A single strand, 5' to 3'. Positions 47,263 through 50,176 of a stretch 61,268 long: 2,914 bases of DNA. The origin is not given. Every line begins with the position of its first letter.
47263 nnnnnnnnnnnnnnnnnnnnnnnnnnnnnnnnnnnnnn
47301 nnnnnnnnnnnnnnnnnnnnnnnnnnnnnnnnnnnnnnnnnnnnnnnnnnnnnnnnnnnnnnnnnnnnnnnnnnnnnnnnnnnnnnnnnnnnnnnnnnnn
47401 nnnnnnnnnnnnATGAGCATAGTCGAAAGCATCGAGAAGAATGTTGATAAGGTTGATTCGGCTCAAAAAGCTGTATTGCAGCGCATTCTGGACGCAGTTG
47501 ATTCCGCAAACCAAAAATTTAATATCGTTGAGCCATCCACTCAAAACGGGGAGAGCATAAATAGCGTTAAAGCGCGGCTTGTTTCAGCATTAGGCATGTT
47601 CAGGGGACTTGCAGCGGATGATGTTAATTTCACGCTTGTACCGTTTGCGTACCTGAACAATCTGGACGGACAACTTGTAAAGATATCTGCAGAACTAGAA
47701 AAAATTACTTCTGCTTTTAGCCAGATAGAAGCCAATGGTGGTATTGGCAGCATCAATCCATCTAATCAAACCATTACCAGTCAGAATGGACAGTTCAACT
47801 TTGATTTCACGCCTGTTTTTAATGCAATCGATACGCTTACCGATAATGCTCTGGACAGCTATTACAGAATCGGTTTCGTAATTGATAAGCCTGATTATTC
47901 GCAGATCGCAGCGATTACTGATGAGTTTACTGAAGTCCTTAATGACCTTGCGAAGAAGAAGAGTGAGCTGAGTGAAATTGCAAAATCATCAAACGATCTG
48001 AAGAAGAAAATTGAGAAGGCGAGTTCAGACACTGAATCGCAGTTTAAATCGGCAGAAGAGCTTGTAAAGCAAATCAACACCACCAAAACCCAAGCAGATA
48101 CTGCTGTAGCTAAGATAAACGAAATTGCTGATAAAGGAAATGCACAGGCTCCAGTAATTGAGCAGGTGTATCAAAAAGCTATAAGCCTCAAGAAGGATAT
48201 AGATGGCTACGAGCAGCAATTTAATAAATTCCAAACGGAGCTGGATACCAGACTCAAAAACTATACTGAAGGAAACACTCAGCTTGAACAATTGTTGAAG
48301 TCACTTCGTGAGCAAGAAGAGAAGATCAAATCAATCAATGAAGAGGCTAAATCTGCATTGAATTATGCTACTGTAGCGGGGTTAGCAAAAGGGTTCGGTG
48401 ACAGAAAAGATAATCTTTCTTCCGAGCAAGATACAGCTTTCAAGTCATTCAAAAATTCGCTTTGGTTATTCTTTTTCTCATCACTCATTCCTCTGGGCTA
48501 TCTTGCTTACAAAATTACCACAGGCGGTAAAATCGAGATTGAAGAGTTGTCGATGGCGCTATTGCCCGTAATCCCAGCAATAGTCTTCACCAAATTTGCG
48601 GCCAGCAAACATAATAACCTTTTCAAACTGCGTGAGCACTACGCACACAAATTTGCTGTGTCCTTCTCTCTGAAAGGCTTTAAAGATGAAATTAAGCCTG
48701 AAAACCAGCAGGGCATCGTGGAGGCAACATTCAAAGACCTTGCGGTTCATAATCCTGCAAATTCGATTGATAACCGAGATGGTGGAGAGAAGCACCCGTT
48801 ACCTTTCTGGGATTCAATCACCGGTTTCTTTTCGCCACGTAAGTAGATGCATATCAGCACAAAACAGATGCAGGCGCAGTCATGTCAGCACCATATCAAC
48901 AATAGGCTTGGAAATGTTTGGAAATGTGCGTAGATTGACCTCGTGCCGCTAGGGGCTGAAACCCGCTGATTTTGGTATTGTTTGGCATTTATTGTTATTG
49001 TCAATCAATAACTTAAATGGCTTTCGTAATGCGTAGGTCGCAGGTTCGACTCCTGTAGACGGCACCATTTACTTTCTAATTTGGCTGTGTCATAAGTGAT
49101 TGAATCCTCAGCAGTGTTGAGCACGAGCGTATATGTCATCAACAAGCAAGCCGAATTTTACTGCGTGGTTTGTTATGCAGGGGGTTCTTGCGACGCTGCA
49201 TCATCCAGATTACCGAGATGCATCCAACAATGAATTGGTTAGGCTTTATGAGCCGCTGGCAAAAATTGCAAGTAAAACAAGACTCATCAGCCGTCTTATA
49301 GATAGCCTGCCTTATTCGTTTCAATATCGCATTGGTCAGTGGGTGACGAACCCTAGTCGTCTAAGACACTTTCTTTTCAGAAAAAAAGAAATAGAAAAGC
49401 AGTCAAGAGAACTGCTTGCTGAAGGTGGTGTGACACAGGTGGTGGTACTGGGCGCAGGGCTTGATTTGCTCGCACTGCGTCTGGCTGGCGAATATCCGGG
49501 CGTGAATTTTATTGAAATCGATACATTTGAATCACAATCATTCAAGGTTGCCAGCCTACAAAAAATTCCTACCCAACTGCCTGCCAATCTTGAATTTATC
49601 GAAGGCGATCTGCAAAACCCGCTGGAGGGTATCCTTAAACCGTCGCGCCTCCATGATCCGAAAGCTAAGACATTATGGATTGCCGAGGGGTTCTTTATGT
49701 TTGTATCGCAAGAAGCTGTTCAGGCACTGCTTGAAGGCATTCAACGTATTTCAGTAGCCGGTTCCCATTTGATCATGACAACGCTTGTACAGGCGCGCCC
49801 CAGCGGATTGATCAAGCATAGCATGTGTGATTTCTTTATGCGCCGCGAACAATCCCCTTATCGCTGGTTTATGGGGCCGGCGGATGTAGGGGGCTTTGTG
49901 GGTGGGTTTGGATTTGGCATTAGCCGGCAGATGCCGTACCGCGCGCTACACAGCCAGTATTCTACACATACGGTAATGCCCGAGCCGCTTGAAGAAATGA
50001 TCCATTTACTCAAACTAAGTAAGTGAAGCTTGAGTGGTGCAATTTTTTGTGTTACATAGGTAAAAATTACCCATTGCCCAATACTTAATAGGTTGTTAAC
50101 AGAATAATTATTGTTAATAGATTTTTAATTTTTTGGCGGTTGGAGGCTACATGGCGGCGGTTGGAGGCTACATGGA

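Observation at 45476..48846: Three-gene cargo between integrase and att: m5C methyltransferase, GIY-YIG nuclease and a coiled-coil two-TM protein (candidate undescribed defence module)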

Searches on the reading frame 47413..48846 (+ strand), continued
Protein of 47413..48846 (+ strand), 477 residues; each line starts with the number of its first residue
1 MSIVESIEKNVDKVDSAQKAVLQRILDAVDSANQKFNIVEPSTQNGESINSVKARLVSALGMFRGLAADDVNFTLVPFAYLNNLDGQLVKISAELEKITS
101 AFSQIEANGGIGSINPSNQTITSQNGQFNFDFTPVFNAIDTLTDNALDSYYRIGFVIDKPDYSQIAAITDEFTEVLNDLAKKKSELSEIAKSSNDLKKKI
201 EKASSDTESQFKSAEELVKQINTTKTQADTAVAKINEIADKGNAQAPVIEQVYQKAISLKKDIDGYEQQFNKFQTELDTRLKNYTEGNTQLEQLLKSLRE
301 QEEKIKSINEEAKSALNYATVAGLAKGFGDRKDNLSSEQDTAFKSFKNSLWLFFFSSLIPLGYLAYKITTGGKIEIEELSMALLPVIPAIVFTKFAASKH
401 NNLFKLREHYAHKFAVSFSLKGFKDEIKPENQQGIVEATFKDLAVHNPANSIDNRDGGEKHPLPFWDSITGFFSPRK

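Call 56: get_annotated_region(hit=H18, flank=5000)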
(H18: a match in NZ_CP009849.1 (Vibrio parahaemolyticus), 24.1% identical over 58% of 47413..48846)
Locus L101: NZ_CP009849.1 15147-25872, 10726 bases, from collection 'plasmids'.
description: Vibrio parahaemolyticus strain FORC_004 plasmid pFORC4, complete sequence
organism: Vibrio parahaemolyticus (NCBI taxid 670)
taxonomy: Bacteria; Pseudomonadota; Gammaproteobacteria; Vibrionales; Vibrionaceae; Vibrio; Vibrio parahaemolyticus
host: -; source: aquarium water; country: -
typing (MOB-suite, as given by PLSDB): mobilizable; replicon rep_cluster_1486; relaxase MOBC
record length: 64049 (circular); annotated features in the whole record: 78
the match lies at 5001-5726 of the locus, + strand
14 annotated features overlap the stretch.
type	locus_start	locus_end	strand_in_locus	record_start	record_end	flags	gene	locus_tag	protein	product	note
CDS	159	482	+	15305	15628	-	-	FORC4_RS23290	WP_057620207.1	hypothetical protein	-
CDS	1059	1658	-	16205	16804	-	-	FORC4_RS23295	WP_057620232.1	Vat family streptogramin A O-acetyltransferase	-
CDS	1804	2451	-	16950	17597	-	-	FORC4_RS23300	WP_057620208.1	recombinase family protein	GO:0006310 - DNA recombination [Evidence IEA]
CDS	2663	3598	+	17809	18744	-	-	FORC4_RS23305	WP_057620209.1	hypothetical protein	-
CDS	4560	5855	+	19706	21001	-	-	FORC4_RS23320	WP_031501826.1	hypothetical protein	-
CDS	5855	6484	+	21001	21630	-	-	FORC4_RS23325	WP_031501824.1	site-specific integrase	GO:0015074 - DNA integration [Evidence IEA]; GO:0006310 - DNA recombination [Evidence IEA]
CDS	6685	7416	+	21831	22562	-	-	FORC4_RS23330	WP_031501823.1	Abi family protein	-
CDS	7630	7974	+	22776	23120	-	-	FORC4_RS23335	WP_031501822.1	hypothetical protein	-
CDS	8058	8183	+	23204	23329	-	-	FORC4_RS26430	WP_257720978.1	hypothetical protein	-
CDS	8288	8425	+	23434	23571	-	-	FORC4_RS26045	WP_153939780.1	hypothetical protein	-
CDS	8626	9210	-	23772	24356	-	-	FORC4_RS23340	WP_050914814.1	DUF2913 family protein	-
CDS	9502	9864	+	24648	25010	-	-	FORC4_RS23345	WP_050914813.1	hypothetical protein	-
CDS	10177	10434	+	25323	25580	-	-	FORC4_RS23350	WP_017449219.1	hypothetical protein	-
CDS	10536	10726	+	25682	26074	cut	-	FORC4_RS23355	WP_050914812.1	hypothetical protein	-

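Call 67: predict_structure(alignment_id=A4)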
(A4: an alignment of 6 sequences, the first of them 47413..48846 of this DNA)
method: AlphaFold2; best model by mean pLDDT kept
length: 477 residues; sequences in the alignment: 6
mean_pLDDT: 64.6   pTM: 0.37
mean pLDDT of the five models: 64.6, 54.9, 54.7, 50.9, 48.6
residues with pLDDT >= 90: 48; 70-90: 120; 50-70: 193; < 50: 116
segments of 3 or more residues with pLDDT < 50: 168-176, 199-201, 203-208, 220-245, 262-266, 311-319, 448-463, 469-477
pLDDT, mean of each block of 10 residues (from residue 1): 85 92 83 66 64 87 76 73 93 93 88 80 88 90 91 70 49 49 51 48 47 49 41 42 48 50 49 57 62 58 55 46 66 77 71 69 72 64 61 66 72 68 53 52 50 42 48 40
secondary structure, 60 per line:
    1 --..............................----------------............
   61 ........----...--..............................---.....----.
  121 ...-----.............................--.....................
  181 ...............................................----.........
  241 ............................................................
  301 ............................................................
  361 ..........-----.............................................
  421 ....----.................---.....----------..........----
elements in order: H3-32 H49-68 H78-107 E111-115 E120-123 E129-131 H132-157 H160-227 H232-370 H376-424 H429-445 H449-453 H464-473

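Call 71: fold_search(model_id=the predicted structure, library=pdb)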
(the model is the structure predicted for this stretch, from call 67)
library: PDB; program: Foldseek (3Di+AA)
matches with E <= 10: 337; with E <= 0.001: 0
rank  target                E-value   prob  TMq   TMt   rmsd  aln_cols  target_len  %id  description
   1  6e6a_A                1.1e-01  0.75  0.15  0.33   9.7       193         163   11  Triclinic crystal form of IncA G144A point mutant (released 2019-07-10)
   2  9jz0_0                6.8e-01  0.98  0.19  0.62   4.8       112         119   10  portal-tail complex of DNA-ejected T7 (released 2024-12-11)
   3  7o3x_A                7.9e-01  0.87  0.21  0.44  30.7       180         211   13  Structural basis for VIPP1 oligomerization and maintenance of thylakoid membrane integrity (released 2021-06-30)
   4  4z9i_A                8.3e-01  0.18  0.13  0.27  10.9       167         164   12  Asp-TarS from E. coli (released 2016-07-20)
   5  7o3w_A                1.1e+00  0.85  0.21  0.44  34.3       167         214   11  Structural basis for VIPP1 oligomerization and maintenance of thylakoid membrane integrity (released 2021-06-30)
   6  7rro_D9               1.4e+00  0.44  0.21  0.33  18.7       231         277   16  Structure of the 48-nm repeat doublet microtubule from bovine tracheal cilia (released 2021-10-27)
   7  7tva_A                1.4e+00  0.44  0.15  0.14   5.4       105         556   11  Stat5a Core in complex with AK2292 (released 2023-02-15)
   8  7rro_D8               1.4e+00  0.12  0.18  0.20  35.2       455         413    9  Structure of the 48-nm repeat doublet microtubule from bovine tracheal cilia (released 2021-10-27)
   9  7ung_D0               1.5e+00  0.54  0.21  0.34  20.2       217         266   10  48-nm repeat of the human respiratory doublet microtubule (released 2022-10-05)
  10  8rd2_A                1.5e+00  0.08  0.17  0.19  34.1       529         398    9  Trypanosoma brucei Invariant Surface Glycoprotein 75 (ISG75) (released 2024-02-14)
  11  8e4g_a                1.7e+00  0.85  0.20  0.60   5.0       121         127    9  Remodeling of the bacteriophage T7 during initial infection (released 2023-09-27)
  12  8dt0_B                1.7e+00  0.15  0.11  0.32  11.5       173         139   10  Scaffolding protein functional sites using deep learning (released 2022-08-10)
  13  6vj5_B                1.7e+00  0.06  0.08  0.17  30.0       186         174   11  Structure of PE25-PPE41(A124L) in complex with EspG5 chaperone from the type VII (ESX-5) secretion system (released 2021-01-27)
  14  3mtt                  1.8e+00  0.18  0.14  0.33  17.1       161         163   13  Crystal structure of iSH2 domain of human p85beta, Northeast Structural Genomics Consortium Target HR5531C (released 2010-05-19)
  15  3l4q_C                1.9e+00  0.15  0.14  0.31  17.5       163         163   14  Structural insights into phosphoinositide 3-kinase activation by the influenza A virus NS1 protein (released 2010-02-02)
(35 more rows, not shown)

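Call 74: search_protein_families(library=pfam, alignment_id=A6, max_evalue=0.00001)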
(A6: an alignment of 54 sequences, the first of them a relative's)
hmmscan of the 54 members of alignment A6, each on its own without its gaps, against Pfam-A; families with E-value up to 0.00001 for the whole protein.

A. member 1, L083:124-3174:- (1016 aa): 1 family
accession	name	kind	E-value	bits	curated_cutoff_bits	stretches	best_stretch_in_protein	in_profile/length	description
PF02415.23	Chlam_PMP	-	2.9e-14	52.1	20.6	0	206-223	1-18/19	Chlamydia polymorphic membrane protein (Chlamydia_PMP) repeat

B. families by the number of members that match (of 54 scanned): 30 families (the first 25 are shown)
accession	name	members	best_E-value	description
PF00155.27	Aminotran_1_2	1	1.8e-58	Aminotransferase class I and II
PF07929.16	PRiA4_ORF3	1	2.6e-53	Plasmid pRiA4b ORF-3-like protein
PF00009.33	GTP_EFTU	1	9.5e-53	Elongation factor Tu GTP binding domain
PF05065.19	Phage_capsid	1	8.9e-46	Phage capsid family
PF08401.16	ArdcN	1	4.2e-43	N-terminal domain of anti-restriction factor ArdC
PF18818.7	MPTase-PolyVal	1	2.3e-38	Zincin-like metallopeptidase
PF08240.17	ADH_N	1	2.1e-24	Alcohol dehydrogenase GroES-like domain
PF00107.32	ADH_zinc_N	1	6.1e-23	Zinc-binding dehydrogenase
PF00589.27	Phage_integrase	1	1.1e-21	Phage integrase family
PF01638.23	HxlR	1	6.4e-16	HxlR-like helix-turn-helix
PF01381.28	HTH_3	1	2.4e-15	Helix-turn-helix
PF02415.23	Chlam_PMP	1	2.9e-14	Chlamydia polymorphic membrane protein (Chlamydia_PMP) repeat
PF00239.26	Resolvase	1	4.4e-13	Resolvase, N terminal domain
PF13508.13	Acetyltransf_7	1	3.3e-12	Acetyltransferase (GNAT) domain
PF00583.31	Acetyltransf_1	1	3.8e-11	Acetyltransferase (GNAT) family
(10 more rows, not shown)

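Call 92: find_encoding_contigs(protein=P0121, flank=5000, max_places=4)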
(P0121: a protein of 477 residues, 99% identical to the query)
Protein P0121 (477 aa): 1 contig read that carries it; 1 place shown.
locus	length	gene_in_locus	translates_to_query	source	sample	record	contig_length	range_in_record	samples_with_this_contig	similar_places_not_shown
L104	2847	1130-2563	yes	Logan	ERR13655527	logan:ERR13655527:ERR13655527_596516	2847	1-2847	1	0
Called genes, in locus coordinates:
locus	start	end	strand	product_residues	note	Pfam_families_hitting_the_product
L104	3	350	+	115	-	?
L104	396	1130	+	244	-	-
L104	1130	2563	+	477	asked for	PF23435:DUF7121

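Call 93: find_encoding_contigs(protein=window:47413-48846:+, flank=10000, max_places=4)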
Protein window:47413-48846:+ (477 aa): 2 contigs read that carry it; 1 place shown.
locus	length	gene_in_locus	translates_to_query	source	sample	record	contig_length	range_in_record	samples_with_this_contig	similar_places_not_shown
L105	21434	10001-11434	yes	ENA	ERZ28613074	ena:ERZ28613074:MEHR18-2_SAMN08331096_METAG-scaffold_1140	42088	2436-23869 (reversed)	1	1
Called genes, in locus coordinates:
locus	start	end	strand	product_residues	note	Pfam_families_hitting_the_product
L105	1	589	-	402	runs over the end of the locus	PF06965:Na_H_antiport_1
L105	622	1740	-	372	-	PF04107:GCS2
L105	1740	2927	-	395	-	PF00999:Na_H_Exchanger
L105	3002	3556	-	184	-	PF20057:DUF6456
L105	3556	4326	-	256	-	PF07120:DUF1376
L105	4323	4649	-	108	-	-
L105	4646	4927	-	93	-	-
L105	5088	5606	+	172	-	-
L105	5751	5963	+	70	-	-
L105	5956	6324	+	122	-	PF13560:HTH_31 (weak), PF01381:HTH_3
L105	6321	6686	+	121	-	-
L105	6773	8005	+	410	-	PF13356:Arm-DNA-bind_3, PF14659:Phage_int_SAM_3, PF22022:Phage_int_M, PF00589:Phage_integrase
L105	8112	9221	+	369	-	PF00145:DNA_methylase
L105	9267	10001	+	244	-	-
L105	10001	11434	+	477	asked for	PF23435:DUF7121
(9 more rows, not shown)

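Call 102: fold_search(model_id=the predicted structure, library=viral)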
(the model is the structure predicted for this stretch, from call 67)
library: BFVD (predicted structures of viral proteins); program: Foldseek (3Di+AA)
matches with E <= 10: 543; with E <= 0.001: 0
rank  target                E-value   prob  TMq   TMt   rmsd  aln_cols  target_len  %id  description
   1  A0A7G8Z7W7            1.0e-03  1.00  0.28  0.31  51.7       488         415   12  (no name in the UniProt tables at hand)
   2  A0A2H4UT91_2          1.4e-02  0.69  0.18  0.13  78.3       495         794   13  DNA repair exonuclease MRE11/SbcCD-like protein [Bodo saltans virus]
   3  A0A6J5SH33            6.5e-02  0.60  0.19  0.11  43.3       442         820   15  Uncharacterized protein [uncultured Caudovirales phage]
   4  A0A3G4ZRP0            1.2e-01  0.99  0.20  0.45  13.1       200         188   10  Uncharacterized protein [Terrestrivirus sp.]
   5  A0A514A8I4            1.3e-01  0.57  0.17  0.27  13.5       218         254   13  Uncharacterized protein [Pantoea phage Kyle]
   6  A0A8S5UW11            1.6e-01  0.54  0.14  0.07  28.9       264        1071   14  Uncharacterized protein [Siphoviridae sp. ctgaU3]
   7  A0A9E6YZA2            2.3e-01  0.23  0.16  0.07  29.1       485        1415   12  (no name in the UniProt tables at hand)
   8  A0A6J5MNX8            2.5e-01  0.99  0.21  0.41  13.2       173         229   11  Uncharacterized protein [uncultured Caudovirales phage]
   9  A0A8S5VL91            3.1e-01  0.85  0.18  0.29  13.0       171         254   12  Uncharacterized protein [Ackermannviridae sp.]
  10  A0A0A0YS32            3.1e-01  0.80  0.18  0.36  11.0       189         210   13  Uncharacterized protein [Erwinia phage phiEa2809]
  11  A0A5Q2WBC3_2          3.1e-01  0.16  0.16  0.08  42.4       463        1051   14  (no name in the UniProt tables at hand)
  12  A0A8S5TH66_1          3.4e-01  0.18  0.19  0.12  48.6       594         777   12  Tail tape measure [Siphoviridae sp. ctTfn5]
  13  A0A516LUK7            3.8e-01  0.77  0.18  0.40  13.3       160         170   13  (no name in the UniProt tables at hand)
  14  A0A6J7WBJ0            3.8e-01  0.30  0.11  0.24  26.0       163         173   12  Uncharacterized protein [uncultured Caudovirales phage]
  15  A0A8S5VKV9            3.8e-01  0.25  0.18  0.15  39.5       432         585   11  (no name in the UniProt tables at hand)
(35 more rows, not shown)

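Call 107: get_annotated_region(hit=H23, flank=4000)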
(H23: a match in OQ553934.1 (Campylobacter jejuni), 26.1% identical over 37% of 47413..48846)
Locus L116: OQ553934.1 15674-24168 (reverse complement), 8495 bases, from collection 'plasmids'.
description: Campylobacter jejuni strain 50_1_20 plasmid p50_1_20, complete sequence
organism: Campylobacter jejuni (NCBI taxid 197)
taxonomy: Bacteria; Campylobacterota; Epsilonproteobacteria; Campylobacterales; Campylobacteraceae; Campylobacter; Campylobacter jejuni
host: -; source: Homo sapiens,human,feces; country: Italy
typing (MOB-suite, as given by PLSDB): conjugative; relaxase MOBP; mating-pair formation MPF_T
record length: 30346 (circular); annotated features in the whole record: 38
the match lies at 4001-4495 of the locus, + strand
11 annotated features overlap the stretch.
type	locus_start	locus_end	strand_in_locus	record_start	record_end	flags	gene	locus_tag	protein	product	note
CDS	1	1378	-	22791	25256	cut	-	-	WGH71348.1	Secretion/conjugal transfer ATPase VirB3/4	-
CDS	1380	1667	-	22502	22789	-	-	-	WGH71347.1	Conjugal transfer protein TrbD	-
CDS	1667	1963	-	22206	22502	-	-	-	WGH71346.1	Conjugal transfer protein TrbC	-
CDS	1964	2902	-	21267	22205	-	-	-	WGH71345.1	P-type conjugative transfer ATPase TrbB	-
CDS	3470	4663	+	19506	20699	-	-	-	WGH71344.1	hypothetical protein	-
CDS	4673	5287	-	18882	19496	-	-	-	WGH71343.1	hypothetical protein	-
CDS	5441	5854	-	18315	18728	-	-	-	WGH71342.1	DNA-binding protein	-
CDS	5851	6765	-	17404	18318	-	-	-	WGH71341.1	RepL domain-containing protein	-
CDS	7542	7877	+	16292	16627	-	-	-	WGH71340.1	DUF2326 domain-containing protein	-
CDS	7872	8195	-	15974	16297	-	-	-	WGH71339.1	Plasmid replication protein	-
CDS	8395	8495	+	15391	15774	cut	-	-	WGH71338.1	DNA transfer protein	-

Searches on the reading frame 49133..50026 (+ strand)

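Call 4: search_protein_families(library=pfam, proteins=[window:49133-50026:+], max_evalue=0.01)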
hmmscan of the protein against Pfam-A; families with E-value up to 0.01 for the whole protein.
window:49133-50026:+ (297 aa): 1 family
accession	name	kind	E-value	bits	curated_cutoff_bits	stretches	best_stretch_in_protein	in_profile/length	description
PF04072.20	LCM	-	2.1e-26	93.4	22.3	1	53-203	38-186/187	Leucine carboxyl methyltransferase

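Call 5: search_protein_families(library=padloc, proteins=[window:49133-50026:+], max_evalue=0.01)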
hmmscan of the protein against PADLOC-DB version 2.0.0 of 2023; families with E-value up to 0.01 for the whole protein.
window:49133-50026:+ (297 aa): 0 families

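Call 6: search_protein_families(library=ncbifam, proteins=[window:49133-50026:+], max_evalue=0.01)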
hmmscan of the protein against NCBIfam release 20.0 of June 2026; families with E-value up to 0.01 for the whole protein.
window:49133-50026:+ (297 aa): 1 family
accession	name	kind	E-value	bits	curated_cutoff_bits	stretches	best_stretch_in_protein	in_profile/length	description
TIGR00027.1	mthyl_TIGR00027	subfamily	4.4e-29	101.7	93.55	1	97-277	77-257/259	SAM-dependent methyltransferase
